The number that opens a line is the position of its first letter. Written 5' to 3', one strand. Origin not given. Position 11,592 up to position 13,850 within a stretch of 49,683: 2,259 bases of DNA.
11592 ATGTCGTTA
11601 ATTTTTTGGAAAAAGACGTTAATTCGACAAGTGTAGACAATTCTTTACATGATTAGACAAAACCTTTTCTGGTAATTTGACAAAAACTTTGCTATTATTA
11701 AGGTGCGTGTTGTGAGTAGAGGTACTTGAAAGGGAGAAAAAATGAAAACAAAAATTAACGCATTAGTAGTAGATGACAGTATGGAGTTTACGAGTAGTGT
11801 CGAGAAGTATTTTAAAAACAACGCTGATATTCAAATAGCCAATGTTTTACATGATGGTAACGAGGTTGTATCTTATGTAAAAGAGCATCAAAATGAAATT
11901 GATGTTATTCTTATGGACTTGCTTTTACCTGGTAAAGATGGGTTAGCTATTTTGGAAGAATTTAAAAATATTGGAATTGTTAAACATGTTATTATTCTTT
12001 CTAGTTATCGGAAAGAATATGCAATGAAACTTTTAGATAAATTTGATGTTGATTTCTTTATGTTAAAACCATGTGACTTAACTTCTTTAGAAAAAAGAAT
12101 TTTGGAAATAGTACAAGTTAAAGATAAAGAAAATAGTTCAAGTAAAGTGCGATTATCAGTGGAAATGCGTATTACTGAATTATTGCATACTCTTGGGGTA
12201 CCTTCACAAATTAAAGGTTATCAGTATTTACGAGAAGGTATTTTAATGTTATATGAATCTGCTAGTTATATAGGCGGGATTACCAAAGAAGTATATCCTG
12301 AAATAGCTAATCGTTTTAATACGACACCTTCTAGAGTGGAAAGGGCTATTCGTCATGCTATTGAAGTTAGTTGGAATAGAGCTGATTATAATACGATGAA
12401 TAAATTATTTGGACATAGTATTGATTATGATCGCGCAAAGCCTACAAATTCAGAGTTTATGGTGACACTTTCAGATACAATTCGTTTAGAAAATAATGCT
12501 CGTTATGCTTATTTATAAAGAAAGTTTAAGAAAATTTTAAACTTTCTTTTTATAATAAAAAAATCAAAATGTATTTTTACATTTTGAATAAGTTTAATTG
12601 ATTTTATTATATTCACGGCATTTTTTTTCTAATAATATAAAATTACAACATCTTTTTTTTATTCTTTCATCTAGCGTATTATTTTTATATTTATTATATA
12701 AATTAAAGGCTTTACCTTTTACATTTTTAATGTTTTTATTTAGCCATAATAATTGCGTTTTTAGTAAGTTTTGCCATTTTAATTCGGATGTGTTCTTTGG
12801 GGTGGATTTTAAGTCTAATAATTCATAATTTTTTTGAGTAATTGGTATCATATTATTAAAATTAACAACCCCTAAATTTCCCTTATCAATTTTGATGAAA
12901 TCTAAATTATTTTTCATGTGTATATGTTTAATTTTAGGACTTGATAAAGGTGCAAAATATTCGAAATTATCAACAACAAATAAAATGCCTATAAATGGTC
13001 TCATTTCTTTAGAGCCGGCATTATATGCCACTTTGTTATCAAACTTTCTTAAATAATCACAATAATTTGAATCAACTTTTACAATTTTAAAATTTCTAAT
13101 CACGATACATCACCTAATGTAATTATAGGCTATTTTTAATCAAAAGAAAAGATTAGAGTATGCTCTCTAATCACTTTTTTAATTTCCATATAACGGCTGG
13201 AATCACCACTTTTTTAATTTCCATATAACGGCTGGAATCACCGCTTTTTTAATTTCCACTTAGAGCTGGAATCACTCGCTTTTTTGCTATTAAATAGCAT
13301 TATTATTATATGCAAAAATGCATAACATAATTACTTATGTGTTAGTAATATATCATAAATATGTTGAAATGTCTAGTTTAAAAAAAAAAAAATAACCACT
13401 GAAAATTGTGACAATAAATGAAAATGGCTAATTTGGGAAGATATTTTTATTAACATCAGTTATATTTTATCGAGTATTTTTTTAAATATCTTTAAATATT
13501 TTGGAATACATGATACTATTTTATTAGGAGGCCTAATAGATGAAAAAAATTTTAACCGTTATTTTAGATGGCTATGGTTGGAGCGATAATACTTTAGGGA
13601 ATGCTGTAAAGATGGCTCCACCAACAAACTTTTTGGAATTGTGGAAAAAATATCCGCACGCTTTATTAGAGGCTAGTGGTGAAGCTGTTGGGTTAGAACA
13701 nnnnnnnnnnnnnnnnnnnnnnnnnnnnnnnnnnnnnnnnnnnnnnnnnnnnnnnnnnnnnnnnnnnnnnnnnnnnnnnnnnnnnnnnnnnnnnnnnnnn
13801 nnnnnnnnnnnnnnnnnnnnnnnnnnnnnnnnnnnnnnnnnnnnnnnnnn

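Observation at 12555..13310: Complete type III (RNA antitoxin) ToxIN/AbiQ-like abortive-infection module hidden in an apparently non-coding gap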

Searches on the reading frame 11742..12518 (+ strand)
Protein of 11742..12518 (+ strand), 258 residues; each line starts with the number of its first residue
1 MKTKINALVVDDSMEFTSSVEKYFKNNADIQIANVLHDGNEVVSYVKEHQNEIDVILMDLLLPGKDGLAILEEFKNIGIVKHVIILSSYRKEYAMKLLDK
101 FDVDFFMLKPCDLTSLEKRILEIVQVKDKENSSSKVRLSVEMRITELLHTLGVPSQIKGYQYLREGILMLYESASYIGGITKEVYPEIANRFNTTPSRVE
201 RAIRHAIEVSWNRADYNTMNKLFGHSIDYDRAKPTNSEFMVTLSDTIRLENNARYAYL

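Call 51: find_encoding_contigs(protein=window:11742-12518:+, flank=5000, max_places=6)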
Protein window:11742-12518:+ (258 aa): 23 contigs read that carry it; 6 places shown.
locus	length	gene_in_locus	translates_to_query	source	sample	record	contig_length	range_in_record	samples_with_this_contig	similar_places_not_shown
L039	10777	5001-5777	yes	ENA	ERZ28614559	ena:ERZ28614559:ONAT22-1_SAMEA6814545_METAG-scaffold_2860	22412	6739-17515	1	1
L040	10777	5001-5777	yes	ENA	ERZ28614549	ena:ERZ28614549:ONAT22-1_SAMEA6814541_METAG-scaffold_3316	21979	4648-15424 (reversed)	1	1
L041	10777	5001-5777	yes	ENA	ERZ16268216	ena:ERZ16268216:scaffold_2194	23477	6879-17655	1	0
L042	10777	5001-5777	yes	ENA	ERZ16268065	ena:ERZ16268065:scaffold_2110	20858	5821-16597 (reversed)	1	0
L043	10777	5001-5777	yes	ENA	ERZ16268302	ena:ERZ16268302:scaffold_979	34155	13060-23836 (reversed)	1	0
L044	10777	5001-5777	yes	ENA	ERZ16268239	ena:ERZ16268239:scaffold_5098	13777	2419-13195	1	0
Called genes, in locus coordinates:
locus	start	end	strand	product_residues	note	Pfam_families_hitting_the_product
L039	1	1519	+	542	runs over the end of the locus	PF00485:PRK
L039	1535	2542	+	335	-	PF00044:Gp_dh_N, PF02800:Gp_dh_C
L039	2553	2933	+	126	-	-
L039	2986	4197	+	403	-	PF00162:PGK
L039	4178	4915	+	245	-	PF00121:TIM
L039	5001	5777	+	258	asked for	PF00072:Response_reg, PF08769:Spo0A_C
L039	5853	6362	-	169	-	PF13958:ToxN_toxin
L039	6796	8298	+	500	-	PF01676:Metalloenzyme, PF06415:iPGM_N, PF01663:Phosphodiest (faint)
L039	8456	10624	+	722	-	PF00580:UvrD-helicase, PF13245:AAA_19, PF13604:AAA_30 (weak), PF01443:Viral_helicase1 (faint), PF13087:AAA_12 (faint), PF13361:UvrD_C, PF13538:UvrD_C_2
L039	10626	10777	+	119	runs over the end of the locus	-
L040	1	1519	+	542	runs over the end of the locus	PF00485:PRK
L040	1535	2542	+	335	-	PF00044:Gp_dh_N, PF02800:Gp_dh_C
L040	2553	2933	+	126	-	-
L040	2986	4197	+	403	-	PF00162:PGK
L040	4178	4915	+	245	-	PF00121:TIM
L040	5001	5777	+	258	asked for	PF00072:Response_reg, PF08769:Spo0A_C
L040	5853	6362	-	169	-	PF13958:ToxN_toxin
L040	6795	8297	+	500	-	PF01676:Metalloenzyme, PF06415:iPGM_N, PF01663:Phosphodiest (faint)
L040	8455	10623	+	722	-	PF00580:UvrD-helicase, PF13245:AAA_19, PF13604:AAA_30 (weak), PF01443:Viral_helicase1 (faint), PF13087:AAA_12 (faint), PF13361:UvrD_C, PF13538:UvrD_C_2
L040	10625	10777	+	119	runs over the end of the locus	-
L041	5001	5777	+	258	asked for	PF00072:Response_reg, PF08769:Spo0A_C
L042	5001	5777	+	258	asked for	PF00072:Response_reg, PF08769:Spo0A_C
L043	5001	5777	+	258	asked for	PF00072:Response_reg, PF08769:Spo0A_C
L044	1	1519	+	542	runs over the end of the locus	PF00485:PRK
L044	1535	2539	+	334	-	PF00044:Gp_dh_N, PF02800:Gp_dh_C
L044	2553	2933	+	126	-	-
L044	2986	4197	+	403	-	PF00162:PGK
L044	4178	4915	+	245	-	PF00121:TIM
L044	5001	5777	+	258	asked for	PF00072:Response_reg, PF08769:Spo0A_C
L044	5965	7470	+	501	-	PF01676:Metalloenzyme, PF06415:iPGM_N, PF01663:Phosphodiest (faint)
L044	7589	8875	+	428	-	-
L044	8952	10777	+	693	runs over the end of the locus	PF00580:UvrD-helicase, PF01443:Viral_helicase1 (faint), PF13245:AAA_19, PF13604:AAA_30 (weak), PF13087:AAA_12 (faint), PF13361:UvrD_C, PF13538:UvrD_C_2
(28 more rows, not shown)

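Call 80: search_protein_families(library=ncbifam, proteins=[window:11742-12518:+], max_evalue=0.00001)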
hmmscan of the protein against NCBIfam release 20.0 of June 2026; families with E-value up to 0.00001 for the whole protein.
window:11742-12518:+ (258 aa): 32 families (the best 25 are shown)
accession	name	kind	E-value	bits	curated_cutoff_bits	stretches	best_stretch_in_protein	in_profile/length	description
TIGR02875.1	spore_0_A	equivalog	7.6e-70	235.1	200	1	4-253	2-261/262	sporulation transcription factor Spo0A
NF001965.0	PRK00742.1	subfamily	7.2e-12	45.2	293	1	3-114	2-113/357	chemotaxis-specific protein-glutamate methyltransferase CheB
NF007982.1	PRK10710.1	equivalog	2.8e-10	40.2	380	1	5-131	8-129/235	envelope stress response regulator BaeR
NF008677.0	PRK11697.1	equivalog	5.5e-09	35.7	246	1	5-133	2-125/238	two-component system response regulator BtsR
NF007969.0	PRK10693.1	equivalog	2.2e-08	33.5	329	1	6-124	9-124/337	two-component system response regulator RssB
NF041367.1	CheY_Halo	equivalog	2.6e-08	34.2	200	1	8-123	2-113/114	chemotaxis protein CheY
NF007403.0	PRK09935.1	equivalog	2.8e-08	33.6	271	1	8-91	7-88/210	fimbria biosynthesis transcriptional regulator FimZ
NF045991.1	RespRegCtrARhodob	equivalog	5e-08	33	350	1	7-138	3-129/224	response regulator transcription factor CtrA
NF007005.1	PRK09468.1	equivalog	6.2e-08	32.3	331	1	6-132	5-127/237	osmolarity response regulator transcription factor OmpR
NF007750.0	PRK10430.1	equivalog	8.1e-08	32.1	262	1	5-123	2-120/239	two-component system response regulator DcuR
NF009206.0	PRK12555.1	subfamily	1.8e-07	30.5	342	1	6-96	2-89/340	chemotaxis-specific protein-glutamate methyltransferase CheB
NF007935.0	PRK10651.1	equivalog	2.2e-07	30.3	250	1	4-115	6-115/216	two-component system response regulator NarL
NF041209.1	resp_regPieR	equivalog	2.3e-07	30.7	450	1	7-134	3-124/231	two component system response regulator PieR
TIGR01387.1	cztR_silR_copR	subfamily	3e-07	30.3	279.2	1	32-138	24-127/218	heavy metal response regulator transcription factor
NF008469.0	PRK11361.1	equivalog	5e-07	28.8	714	1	2-148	2-146/461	acetoacetate metabolism transcriptional regulator AtoC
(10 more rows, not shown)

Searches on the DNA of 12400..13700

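Call 6: search_rna_families(source=window, start=12400, end=13700, threshold=evalue, max_evalue=10, show_alignments=3)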
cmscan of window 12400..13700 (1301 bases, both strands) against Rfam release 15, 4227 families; matches with E-value up to 10: 4.
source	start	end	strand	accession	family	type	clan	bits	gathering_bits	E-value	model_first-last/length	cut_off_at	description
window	12880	12950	-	RF00577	SNORD72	Gene; snRNA; snoRNA; CD-box;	-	20.8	43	4.7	1-80/80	no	Small nucleolar RNA SNORD72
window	13281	13345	+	RF02740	Fwd6_3p_UTR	Cis-reg;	-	20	79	6.7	1-116/116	no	Soft rot Enterobacteriaceae Fwd 6 3'UTR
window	13163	13187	+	RF01328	CRISPR-DR17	Gene; CRISPR;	CL00014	16.7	42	8.1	1-25/25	no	CRISPR RNA direct repeat element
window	13465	13491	-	RF02925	6A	Gene; sRNA;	-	16.3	41.2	9.1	1-52/52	no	6A RNA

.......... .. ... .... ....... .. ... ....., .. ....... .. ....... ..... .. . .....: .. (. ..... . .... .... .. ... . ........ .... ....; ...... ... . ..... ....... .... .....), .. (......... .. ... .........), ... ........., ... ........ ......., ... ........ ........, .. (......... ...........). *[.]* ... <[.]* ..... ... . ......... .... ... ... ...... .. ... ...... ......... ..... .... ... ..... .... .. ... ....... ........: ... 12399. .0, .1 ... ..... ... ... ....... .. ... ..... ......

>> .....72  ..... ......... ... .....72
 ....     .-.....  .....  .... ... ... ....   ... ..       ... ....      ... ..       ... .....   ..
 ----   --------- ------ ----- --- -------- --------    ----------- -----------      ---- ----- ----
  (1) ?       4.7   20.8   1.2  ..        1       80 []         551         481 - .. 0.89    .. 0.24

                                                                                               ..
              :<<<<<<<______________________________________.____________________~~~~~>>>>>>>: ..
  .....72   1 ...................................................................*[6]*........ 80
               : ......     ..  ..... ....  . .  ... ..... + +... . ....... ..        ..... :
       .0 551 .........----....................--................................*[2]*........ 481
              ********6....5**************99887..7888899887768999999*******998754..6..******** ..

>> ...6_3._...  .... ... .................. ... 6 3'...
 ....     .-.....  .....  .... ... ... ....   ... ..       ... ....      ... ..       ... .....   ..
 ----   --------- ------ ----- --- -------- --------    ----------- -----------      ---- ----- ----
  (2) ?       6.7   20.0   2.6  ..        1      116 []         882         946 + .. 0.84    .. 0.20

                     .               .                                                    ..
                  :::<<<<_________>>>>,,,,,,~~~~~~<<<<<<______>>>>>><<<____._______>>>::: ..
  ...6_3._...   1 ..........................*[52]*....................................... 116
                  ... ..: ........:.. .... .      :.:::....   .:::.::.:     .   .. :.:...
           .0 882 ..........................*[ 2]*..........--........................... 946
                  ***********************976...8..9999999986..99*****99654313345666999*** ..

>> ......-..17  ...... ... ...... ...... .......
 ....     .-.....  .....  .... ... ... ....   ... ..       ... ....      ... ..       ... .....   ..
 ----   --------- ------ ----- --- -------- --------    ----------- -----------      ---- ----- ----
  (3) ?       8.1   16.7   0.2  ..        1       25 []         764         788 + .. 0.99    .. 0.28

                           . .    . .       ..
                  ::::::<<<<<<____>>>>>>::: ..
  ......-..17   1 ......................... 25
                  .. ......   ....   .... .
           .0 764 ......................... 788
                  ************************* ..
